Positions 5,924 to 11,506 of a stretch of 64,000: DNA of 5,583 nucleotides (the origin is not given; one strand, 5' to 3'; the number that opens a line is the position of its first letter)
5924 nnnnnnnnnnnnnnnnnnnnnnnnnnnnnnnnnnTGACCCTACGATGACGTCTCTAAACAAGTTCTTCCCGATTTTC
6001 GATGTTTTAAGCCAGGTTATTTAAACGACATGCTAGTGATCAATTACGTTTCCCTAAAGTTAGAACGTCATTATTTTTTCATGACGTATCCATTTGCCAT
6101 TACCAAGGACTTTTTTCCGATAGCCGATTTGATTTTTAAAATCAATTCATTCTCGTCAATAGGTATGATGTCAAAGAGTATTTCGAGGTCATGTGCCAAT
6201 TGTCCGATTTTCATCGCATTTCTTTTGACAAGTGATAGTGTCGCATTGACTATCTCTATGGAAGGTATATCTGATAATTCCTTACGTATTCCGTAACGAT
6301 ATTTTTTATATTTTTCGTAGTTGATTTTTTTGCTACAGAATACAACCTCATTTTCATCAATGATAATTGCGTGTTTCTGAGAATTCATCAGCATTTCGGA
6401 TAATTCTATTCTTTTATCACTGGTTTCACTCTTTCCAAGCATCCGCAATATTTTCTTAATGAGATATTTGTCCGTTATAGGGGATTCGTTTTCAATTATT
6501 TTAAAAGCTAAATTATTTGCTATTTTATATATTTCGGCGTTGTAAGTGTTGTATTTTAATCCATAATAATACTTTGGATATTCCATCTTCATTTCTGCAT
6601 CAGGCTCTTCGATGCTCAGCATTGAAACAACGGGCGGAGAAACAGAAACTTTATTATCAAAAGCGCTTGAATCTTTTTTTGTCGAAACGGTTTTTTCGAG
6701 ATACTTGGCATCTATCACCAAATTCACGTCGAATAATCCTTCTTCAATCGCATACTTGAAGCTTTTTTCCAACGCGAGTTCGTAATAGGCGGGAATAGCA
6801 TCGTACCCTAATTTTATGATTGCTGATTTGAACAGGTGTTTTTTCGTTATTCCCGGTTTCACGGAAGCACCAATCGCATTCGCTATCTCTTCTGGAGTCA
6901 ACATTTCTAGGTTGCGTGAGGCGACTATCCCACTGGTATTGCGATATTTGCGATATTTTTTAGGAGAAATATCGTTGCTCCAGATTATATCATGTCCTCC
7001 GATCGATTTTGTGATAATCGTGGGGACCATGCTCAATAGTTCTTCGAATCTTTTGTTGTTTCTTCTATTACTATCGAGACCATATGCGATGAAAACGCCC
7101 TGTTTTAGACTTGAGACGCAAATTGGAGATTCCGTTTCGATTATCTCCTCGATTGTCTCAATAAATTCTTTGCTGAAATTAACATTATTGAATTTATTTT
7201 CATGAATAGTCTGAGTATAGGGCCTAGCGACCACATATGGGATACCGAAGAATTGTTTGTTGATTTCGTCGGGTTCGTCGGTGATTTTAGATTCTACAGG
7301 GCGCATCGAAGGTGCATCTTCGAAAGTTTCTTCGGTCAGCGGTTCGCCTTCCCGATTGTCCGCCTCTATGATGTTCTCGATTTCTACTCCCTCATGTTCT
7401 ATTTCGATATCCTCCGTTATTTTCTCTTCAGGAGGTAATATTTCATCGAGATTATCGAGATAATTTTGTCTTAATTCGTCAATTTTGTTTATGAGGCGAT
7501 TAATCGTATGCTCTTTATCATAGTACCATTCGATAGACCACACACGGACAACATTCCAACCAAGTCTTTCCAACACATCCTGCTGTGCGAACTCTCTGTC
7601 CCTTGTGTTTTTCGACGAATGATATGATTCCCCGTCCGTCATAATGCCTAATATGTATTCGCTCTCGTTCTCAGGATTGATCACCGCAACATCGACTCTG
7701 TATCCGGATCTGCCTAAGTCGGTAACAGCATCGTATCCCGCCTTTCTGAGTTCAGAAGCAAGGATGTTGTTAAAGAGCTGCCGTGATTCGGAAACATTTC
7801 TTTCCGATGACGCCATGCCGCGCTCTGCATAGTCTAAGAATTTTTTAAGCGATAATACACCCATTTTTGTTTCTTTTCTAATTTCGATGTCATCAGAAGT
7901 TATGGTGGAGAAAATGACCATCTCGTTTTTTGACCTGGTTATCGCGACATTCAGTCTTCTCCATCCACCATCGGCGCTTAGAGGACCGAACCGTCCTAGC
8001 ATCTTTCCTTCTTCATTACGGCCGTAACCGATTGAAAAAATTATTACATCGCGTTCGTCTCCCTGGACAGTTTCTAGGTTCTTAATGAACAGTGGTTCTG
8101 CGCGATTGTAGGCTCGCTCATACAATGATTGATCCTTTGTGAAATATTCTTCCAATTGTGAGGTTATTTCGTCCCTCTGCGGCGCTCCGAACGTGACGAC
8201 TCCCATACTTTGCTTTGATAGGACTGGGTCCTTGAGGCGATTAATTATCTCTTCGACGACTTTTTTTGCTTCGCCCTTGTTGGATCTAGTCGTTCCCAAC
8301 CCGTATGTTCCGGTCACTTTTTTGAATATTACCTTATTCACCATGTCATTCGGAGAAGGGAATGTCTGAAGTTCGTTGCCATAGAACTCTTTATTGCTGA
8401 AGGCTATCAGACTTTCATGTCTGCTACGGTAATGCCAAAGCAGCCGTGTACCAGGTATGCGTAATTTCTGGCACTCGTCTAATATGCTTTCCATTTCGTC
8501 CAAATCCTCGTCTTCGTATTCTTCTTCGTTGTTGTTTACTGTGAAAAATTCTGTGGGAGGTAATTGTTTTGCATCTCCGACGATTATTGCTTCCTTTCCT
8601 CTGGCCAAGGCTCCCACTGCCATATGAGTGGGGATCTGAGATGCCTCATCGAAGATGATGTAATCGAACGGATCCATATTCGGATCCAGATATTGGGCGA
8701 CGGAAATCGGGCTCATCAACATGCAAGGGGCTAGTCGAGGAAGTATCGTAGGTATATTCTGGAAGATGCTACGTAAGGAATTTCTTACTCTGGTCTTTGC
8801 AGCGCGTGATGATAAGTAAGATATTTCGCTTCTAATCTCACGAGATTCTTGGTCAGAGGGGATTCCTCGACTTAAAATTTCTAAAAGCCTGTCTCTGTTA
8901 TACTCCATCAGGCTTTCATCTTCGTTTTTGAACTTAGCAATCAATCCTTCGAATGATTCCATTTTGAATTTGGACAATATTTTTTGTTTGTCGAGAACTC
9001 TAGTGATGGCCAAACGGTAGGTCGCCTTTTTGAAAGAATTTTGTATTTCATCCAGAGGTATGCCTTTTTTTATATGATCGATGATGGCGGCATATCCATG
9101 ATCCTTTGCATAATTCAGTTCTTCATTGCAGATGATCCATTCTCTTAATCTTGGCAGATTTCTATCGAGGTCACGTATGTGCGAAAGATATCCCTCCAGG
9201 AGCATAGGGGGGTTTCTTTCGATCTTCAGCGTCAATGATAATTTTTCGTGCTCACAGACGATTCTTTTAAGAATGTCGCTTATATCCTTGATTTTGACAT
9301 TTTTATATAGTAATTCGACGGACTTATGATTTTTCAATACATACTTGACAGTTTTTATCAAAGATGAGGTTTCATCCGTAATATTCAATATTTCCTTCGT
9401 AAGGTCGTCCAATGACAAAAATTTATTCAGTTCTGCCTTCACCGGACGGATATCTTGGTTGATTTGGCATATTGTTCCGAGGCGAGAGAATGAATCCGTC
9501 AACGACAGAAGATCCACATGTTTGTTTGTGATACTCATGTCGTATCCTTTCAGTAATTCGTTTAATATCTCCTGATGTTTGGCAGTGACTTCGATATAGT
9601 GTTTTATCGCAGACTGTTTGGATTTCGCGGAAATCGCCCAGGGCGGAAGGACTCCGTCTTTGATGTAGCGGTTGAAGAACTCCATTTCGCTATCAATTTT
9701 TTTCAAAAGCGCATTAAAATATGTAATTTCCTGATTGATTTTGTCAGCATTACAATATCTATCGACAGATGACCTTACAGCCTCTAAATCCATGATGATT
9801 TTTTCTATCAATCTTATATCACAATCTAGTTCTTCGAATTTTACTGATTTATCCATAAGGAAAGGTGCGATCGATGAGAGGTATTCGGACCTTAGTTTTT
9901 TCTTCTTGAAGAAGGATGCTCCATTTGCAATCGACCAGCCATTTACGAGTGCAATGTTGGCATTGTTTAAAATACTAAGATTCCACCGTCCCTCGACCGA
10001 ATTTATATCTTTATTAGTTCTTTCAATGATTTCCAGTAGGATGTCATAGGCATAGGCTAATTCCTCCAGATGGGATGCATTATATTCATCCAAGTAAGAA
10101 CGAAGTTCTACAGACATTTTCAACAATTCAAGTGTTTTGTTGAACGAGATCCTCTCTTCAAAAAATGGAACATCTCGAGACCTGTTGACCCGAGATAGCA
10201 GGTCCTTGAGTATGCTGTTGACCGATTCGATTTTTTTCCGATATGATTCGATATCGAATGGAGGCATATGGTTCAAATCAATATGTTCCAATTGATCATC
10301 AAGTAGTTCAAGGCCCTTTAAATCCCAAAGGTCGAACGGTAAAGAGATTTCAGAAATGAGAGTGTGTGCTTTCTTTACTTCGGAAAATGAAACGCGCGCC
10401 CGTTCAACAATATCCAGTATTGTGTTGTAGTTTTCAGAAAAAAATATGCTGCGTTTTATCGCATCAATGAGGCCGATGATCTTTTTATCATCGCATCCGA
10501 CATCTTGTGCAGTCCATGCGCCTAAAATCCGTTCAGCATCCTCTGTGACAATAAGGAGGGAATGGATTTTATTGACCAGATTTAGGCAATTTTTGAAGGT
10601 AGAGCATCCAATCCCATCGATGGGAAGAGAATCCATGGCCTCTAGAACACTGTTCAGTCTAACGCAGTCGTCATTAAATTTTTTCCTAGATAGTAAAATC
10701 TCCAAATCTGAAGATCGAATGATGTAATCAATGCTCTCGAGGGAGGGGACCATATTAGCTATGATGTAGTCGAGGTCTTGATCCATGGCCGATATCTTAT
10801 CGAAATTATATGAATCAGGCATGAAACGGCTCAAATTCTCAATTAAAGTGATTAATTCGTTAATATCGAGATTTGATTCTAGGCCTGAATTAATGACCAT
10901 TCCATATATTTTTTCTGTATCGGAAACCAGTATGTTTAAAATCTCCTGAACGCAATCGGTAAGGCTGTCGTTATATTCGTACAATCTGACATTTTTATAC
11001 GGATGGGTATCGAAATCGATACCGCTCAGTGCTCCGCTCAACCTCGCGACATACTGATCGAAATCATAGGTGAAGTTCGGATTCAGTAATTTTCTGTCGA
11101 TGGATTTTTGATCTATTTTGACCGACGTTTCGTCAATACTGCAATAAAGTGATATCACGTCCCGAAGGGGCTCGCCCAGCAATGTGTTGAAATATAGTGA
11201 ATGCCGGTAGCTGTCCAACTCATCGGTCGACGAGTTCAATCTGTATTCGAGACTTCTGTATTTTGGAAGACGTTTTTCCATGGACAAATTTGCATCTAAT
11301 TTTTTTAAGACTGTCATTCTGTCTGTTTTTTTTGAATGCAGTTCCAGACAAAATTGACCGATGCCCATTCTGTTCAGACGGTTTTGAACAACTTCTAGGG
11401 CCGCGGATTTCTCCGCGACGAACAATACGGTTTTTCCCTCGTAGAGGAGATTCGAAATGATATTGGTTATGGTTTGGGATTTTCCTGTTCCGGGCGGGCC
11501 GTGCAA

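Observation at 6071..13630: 2,519-aa single-polypeptide 'TGase-like + DUF4011 + split SF1 helicase + REase-like + 2x DUF3320-like' protein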

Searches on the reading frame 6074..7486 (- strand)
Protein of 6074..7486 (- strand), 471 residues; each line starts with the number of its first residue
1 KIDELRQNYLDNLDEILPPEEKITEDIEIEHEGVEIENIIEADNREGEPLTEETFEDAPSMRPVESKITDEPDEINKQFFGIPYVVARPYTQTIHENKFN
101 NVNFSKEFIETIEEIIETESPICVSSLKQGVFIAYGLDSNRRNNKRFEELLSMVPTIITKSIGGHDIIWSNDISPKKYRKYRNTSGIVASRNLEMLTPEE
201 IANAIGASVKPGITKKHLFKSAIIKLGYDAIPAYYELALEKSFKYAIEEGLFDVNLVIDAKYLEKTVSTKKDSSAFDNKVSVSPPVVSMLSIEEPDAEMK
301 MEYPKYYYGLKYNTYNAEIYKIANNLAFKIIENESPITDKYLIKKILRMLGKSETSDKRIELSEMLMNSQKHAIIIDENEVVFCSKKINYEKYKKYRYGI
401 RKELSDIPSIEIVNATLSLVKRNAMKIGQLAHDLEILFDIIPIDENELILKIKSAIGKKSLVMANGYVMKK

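Call 13: search_protein_families(library=pfam, proteins=[window:6074-7486:-], max_evalue=10)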
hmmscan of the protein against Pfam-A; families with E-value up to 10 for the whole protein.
window:6074-7486:- (471 aa): 1 family
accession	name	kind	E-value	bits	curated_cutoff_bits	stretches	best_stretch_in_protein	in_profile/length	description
PF11784.13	DUF3320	-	4.9e-08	33.2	25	2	329-351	18-40/50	Protein of unknown function (DUF3320)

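Call 83: find_homologous_proteins(query=window:6074-7468:-, max_evalue=0.00001)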
Query window:6074-7468:-: 8000 candidates shared short words with the query, none scored E <= 0.00001.

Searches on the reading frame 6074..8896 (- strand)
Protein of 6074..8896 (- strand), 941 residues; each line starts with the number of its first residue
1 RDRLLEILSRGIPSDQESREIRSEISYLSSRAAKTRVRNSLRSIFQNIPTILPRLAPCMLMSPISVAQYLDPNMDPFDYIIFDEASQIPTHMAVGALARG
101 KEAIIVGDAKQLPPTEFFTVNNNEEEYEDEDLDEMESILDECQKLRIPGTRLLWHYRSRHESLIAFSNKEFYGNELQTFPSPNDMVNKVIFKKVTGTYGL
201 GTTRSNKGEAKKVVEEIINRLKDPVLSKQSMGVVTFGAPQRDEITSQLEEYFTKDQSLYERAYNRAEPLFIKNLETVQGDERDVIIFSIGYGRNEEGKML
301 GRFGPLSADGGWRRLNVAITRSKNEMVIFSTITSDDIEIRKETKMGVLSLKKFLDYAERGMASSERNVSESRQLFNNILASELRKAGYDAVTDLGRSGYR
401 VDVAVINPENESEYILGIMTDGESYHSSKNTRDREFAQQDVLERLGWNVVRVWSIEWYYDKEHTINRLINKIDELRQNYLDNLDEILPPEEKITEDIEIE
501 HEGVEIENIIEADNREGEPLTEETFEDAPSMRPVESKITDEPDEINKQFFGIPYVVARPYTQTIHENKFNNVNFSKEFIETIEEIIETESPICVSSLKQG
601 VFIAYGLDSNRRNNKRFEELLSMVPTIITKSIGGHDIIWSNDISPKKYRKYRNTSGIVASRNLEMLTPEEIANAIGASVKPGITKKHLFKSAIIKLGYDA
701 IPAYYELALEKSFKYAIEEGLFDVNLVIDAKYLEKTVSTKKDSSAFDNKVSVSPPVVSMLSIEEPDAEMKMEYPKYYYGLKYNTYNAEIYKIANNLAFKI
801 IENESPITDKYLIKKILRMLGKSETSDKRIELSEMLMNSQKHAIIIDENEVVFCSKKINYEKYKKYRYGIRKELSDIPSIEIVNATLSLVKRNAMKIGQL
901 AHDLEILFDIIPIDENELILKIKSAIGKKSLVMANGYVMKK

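Call 71: predict_structure(alignment_id=A4)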
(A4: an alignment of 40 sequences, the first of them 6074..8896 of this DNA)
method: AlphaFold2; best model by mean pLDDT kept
length: 941 residues; sequences in the alignment: 40
mean_pLDDT: 66.2   pTM: 0.41
mean pLDDT of the five models: 66.2, 62.7, 62.2, 62.2, 60.3
residues with pLDDT >= 90: 251; 70-90: 219; 50-70: 175; < 50: 296
segments of 3 or more residues with pLDDT < 50: 11-21, 57-64, 112-134, 150-165, 172-178, 487-546, 727-827, 832-878, 937-941
pLDDT, mean of each block of 10 residues (from residue 1): 52 44 64 60 62 51 52 71 76 75 74 44 40 63 67 37 49 47 62 91 89 97 92 94 97 95 88 83 91 88 81 80 86 86 78 85 58 80 94 69 89 88 56 56 79 88 95 94 63 38 33 34 33 30 50 90 92 93 94 93 94 95 88 87 89 74 88 91 85 89 82 87 58 37 31 26 30 29 31 34 33 36 39 37 32 32 34 39 55 54 57 64 63 46 36
secondary structure, 60 per line:
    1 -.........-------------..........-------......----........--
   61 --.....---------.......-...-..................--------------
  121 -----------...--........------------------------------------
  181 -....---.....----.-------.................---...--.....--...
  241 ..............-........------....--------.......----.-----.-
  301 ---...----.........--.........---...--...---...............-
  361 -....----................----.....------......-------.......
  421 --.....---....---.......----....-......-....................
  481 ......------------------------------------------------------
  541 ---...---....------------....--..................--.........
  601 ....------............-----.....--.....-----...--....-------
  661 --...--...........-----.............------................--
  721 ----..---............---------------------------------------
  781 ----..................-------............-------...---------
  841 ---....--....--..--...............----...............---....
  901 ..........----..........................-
elements in order (helices of 4 or more, strands of 3 or more residues): H2-10 H24-33 H41-46 H51-58 H63-67 E77-83 H90-99 E100-106 H138-144 H182-185 E189-193 H207-222 E231-235 H238-254 H256-263 E270-273 E282-288 H311-319 E322-330 H345-359 H362-365 H370-385 E390-394 E401-406 E414-420 H423-427 H431-434 H438-444 E449-452 H454-459 H461-486 E550-553 H566-569 H572-589 H594-604 H611-622 E628-632 E635-639 E650-653 H668-678 H685-696 H703-718 H730-741 H785-802 H810-821 E829-831 E844-847 E850-853 H860-874 H879-893 H897-910 H915-940

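Call 74: fold_search(model_id=the predicted structure, library=pdb)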
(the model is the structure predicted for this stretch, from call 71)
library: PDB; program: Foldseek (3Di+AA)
matches with E <= 10: 898; with E <= 0.001: 42
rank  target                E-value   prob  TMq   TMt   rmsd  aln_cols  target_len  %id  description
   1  6ff7_U                1.1e-08  1.00  0.21  0.16  10.1       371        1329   18  human Bact spliceosome core structure (released 2019-03-13)
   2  4pj3                  1.3e-08  1.00  0.21  0.15  10.1       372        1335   17  Structural insight into the function and evolution of the spliceosomal helicase Aquarius, Structure of Aquarius in compl (released 2015-01-21)
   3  5z56_Q                2.3e-08  1.00  0.21  0.16  10.2       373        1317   17  cryo-EM structure of a human activated spliceosome (mature Bact) at 5.1 angstrom. (released 2018-09-19)
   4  5xjc_Q                2.7e-08  1.00  0.21  0.15  10.2       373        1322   17  Cryo-EM structure of the human spliceosome just prior to exon ligation at 3.6 angstrom (released 2017-07-05)
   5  5eax_A                3.1e-08  1.00  0.21  0.19   6.8       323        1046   22  Crystal structure of Dna2 in complex with an ssDNA (released 2015-11-18)
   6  2xzo_A                3.1e-08  1.00  0.23  0.33   8.0       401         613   20  Upf1 helicase - RNA complex (released 2011-03-30)
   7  5eaw_A                4.1e-08  1.00  0.22  0.20   6.6       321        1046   22  Crystal structure of Dna2 nuclease-helicase (released 2015-11-18)
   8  5ean_A                9.0e-08  1.00  0.21  0.19   6.1       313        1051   24  Crystal structure of Dna2 in complex with a 5' overhang DNA (released 2015-11-18)
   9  5mqf_U                1.1e-07  1.00  0.21  0.16  10.1       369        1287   17  Cryo-EM structure of a human spliceosome activated for step 2 of splicing (C* complex) (released 2017-03-22)
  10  7a5p_U                1.2e-07  1.00  0.20  0.15   7.4       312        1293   18  Human C Complex Spliceosome - Medium-resolution PERIPHERY (released 2020-10-14)
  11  9l5t_Y                1.5e-07  1.00  0.20  0.14   8.2       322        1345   18  Cryo-EM structure of the thermophile spliceosome (state B*Q2) (released 2025-03-12)
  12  8ro0_Q                2.5e-07  1.00  0.22  0.15   9.8       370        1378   16  Structure of the C. elegans Intron Lariat Spliceosome primed for disassembly (ILS') (released 2024-08-07)
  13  8ro2_Q                4.2e-07  1.00  0.21  0.15  10.2       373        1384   17  Integrative Structure of the human intron lariat Spliceosome (ILS'') (released 2024-09-18)
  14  8c6j_U                7.6e-07  1.00  0.21  0.15   7.2       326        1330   18  Human spliceosomal PM5 C* complex (released 2023-07-12)
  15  4b3g_B                8.0e-07  1.00  0.22  0.33   8.3       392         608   18  crystal structure of Ighmbp2 helicase in complex with RNA (released 2012-09-26)
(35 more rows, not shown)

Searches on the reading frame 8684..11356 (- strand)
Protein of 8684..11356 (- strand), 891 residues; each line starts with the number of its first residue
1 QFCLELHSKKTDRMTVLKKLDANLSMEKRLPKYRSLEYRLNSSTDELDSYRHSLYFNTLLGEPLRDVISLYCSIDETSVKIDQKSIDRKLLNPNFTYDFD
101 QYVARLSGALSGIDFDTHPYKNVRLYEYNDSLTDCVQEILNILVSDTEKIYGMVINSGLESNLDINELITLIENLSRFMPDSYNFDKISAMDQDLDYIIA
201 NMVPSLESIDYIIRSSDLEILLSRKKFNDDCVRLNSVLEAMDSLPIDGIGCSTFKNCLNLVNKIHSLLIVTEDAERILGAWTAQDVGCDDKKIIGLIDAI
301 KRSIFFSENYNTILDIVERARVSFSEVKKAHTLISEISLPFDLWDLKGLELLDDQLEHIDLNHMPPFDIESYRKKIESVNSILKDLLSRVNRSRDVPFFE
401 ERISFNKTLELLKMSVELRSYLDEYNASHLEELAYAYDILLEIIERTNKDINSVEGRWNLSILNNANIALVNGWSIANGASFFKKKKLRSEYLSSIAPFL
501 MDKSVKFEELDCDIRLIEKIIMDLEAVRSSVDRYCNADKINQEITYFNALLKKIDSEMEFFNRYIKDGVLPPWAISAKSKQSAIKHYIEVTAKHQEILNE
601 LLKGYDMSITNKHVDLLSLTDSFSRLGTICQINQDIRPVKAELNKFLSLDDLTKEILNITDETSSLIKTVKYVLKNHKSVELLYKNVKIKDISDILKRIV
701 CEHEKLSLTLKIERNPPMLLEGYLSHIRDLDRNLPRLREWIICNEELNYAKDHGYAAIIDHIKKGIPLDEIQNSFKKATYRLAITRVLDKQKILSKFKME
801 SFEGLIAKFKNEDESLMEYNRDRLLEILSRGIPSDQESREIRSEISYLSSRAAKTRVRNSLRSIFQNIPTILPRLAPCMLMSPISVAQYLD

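Call 13: search_protein_families(library=pfam, proteins=[window:8684-11356:-], max_evalue=10)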
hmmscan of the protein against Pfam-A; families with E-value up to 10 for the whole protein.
window:8684-11356:- (891 aa): 4 families
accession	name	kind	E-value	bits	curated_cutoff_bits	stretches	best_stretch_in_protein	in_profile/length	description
PF08655.15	DASH_Ask1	-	0.054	13.8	20.7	1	538-571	2-32/64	DASH complex subunit Ask1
PF08822.17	DUF1804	-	0.079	13.3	29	1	587-630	72-115/164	Protein of unknown function (DUF1804)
PF24629.1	STATB_N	-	0.36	11.4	27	0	530-567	82-119/139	Signal transducer and activator of transcription b N-terminal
PF20442.3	BrxL_N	-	7.7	6.9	28.2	1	803-846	28-72/132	BREX system Lon protease-like protein BrxL N-terminal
